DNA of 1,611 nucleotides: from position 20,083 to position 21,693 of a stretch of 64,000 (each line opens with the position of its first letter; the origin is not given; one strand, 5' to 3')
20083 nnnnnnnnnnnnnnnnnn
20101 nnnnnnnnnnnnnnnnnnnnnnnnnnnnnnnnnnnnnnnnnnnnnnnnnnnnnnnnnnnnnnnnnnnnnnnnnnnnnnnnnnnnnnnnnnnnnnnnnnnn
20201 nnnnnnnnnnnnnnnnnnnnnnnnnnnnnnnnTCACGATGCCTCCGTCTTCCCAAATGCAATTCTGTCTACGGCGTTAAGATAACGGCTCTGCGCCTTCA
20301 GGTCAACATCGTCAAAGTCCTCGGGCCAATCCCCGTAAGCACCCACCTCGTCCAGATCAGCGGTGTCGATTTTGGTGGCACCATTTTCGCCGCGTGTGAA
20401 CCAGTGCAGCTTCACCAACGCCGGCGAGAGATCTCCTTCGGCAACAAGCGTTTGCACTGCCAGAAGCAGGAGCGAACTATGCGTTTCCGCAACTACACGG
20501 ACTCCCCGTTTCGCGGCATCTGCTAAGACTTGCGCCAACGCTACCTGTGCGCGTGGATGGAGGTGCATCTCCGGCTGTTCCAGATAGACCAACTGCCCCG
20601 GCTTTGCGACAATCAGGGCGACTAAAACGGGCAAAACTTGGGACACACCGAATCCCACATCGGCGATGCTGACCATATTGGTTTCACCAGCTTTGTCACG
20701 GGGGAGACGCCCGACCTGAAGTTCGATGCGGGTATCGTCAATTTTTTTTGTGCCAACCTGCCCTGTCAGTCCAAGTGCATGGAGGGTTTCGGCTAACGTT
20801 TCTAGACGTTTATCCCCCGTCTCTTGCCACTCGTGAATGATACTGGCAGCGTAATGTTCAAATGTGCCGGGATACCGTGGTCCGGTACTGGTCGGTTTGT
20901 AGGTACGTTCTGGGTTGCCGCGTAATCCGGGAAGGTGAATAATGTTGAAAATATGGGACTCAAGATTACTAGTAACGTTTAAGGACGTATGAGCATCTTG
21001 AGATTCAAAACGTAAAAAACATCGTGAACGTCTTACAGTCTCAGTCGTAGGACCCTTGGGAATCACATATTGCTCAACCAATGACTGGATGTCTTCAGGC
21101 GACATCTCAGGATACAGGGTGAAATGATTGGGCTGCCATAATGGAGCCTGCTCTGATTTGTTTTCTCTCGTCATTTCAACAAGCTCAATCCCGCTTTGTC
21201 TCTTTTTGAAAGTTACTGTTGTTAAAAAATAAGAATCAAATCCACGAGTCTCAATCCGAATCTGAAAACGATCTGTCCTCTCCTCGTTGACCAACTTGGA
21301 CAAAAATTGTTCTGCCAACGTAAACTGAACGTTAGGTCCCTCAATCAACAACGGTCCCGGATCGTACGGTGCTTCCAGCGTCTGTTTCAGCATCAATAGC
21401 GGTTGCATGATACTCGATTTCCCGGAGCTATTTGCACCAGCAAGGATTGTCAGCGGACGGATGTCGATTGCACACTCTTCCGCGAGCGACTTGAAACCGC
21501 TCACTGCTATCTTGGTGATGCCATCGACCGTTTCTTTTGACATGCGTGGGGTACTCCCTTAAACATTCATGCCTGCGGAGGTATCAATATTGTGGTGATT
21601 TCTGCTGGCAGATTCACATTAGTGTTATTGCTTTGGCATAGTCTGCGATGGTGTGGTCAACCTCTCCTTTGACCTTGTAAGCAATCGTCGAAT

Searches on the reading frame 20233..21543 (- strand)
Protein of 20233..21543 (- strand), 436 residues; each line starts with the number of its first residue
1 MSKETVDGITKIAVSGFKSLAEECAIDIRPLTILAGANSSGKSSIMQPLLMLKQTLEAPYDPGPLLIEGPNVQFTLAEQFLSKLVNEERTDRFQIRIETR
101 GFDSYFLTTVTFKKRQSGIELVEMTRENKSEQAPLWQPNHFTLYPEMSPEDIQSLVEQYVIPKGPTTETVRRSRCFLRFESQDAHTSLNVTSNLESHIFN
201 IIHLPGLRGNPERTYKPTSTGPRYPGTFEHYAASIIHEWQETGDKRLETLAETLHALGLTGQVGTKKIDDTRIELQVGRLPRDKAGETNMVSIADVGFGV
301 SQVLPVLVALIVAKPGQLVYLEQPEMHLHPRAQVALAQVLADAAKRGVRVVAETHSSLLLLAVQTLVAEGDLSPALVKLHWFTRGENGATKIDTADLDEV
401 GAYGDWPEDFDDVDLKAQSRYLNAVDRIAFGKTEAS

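Call 15: search_protein_families(library=pfam, proteins=[window:20233-21543:-], max_evalue=0.001)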
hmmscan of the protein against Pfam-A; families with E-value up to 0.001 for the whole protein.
window:20233-21543:- (436 aa): 3 families
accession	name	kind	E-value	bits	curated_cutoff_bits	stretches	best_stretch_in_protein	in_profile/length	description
PF13304.12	AAA_21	-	4.1e-24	86.6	27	2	279-360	221-303/304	AAA domain, putative AbiEii toxin, Type IV TA system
PF13175.12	AAA_15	-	2.3e-23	83.9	32.1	2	9-112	3-92/374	AAA ATPase domain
PF02463.25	SMC_N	-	1.8e-05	24.7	40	1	9-49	2-44/220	RecF/RecN/SMC N terminal domain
